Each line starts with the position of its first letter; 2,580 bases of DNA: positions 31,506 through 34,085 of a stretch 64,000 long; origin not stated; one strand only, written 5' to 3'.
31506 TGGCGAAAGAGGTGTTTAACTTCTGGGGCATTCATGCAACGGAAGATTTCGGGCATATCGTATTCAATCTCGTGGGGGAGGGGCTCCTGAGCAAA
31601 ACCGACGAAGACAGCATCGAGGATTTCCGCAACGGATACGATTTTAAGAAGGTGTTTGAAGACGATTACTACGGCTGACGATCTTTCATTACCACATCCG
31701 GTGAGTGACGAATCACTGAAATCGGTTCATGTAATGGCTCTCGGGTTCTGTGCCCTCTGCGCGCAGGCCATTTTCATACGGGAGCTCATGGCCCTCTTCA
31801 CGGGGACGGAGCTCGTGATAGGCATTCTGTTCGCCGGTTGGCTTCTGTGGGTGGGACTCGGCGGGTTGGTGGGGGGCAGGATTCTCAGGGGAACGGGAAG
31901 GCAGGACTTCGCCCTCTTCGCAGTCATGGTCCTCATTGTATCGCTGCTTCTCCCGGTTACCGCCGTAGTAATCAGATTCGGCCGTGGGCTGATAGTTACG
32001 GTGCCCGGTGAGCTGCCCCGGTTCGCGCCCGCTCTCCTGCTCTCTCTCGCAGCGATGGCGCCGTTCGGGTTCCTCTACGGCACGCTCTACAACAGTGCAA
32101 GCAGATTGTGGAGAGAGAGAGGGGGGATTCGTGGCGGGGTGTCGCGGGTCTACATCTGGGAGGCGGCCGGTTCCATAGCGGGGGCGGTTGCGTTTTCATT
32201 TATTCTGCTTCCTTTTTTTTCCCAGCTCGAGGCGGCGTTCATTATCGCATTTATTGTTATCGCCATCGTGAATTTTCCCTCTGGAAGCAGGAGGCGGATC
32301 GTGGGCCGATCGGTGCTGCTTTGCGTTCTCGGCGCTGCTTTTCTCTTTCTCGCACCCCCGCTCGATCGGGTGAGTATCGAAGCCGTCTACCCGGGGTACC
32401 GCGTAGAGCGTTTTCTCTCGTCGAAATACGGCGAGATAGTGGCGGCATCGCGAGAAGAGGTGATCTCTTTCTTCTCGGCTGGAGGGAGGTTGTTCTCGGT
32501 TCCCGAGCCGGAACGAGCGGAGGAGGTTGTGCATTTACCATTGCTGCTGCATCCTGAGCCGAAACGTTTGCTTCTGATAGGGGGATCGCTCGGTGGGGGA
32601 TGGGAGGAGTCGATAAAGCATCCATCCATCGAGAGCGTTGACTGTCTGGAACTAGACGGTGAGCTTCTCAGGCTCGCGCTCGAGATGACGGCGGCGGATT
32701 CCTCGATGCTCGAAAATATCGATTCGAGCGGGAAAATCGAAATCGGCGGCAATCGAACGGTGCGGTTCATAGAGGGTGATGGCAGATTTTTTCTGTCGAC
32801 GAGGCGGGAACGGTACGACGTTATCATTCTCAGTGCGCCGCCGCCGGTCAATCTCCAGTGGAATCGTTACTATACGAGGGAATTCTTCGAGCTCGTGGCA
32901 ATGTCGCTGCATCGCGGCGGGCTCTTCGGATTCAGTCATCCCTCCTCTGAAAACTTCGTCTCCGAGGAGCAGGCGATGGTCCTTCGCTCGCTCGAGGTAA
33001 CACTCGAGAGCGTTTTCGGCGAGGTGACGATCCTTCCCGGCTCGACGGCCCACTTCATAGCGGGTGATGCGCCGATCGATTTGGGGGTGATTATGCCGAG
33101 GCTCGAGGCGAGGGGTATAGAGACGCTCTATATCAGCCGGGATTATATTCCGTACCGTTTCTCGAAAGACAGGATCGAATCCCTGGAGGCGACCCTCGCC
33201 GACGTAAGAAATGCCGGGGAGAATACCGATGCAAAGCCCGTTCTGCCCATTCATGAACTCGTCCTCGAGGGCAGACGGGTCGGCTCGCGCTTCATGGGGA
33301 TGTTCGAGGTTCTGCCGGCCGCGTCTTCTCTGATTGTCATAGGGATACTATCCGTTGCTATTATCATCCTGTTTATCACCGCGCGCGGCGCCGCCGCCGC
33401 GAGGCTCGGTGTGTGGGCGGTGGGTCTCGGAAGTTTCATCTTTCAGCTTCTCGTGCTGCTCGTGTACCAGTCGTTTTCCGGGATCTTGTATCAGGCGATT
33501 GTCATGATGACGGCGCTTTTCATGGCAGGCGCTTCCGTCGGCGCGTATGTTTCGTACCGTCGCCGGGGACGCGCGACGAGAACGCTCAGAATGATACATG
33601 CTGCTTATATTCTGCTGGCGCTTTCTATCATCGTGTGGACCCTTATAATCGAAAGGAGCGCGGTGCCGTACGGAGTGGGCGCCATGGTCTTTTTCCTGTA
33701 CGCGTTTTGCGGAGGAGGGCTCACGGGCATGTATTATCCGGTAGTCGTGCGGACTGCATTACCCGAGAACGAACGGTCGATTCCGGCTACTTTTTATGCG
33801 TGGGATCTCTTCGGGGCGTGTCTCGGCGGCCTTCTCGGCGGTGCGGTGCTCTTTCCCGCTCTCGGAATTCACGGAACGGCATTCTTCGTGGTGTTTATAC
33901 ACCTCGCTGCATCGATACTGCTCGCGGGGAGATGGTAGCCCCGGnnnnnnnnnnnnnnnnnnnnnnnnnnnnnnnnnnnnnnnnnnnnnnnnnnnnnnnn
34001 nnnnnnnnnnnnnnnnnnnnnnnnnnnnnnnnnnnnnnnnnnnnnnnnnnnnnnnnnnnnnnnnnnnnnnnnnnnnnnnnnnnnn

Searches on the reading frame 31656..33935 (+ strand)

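Call 39: search_protein_families(library=pfam, proteins=[window:31656-33935:+], max_evalue=0.00001)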
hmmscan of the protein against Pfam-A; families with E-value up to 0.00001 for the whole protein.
window:31656-33935:+ (760 aa): 1 family
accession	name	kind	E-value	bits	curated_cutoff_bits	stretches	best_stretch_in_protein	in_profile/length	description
PF01564.23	Spermine_synth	-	3.8e-14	53.1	22.9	1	288-428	5-132/186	Spermine/spermidine synthase domain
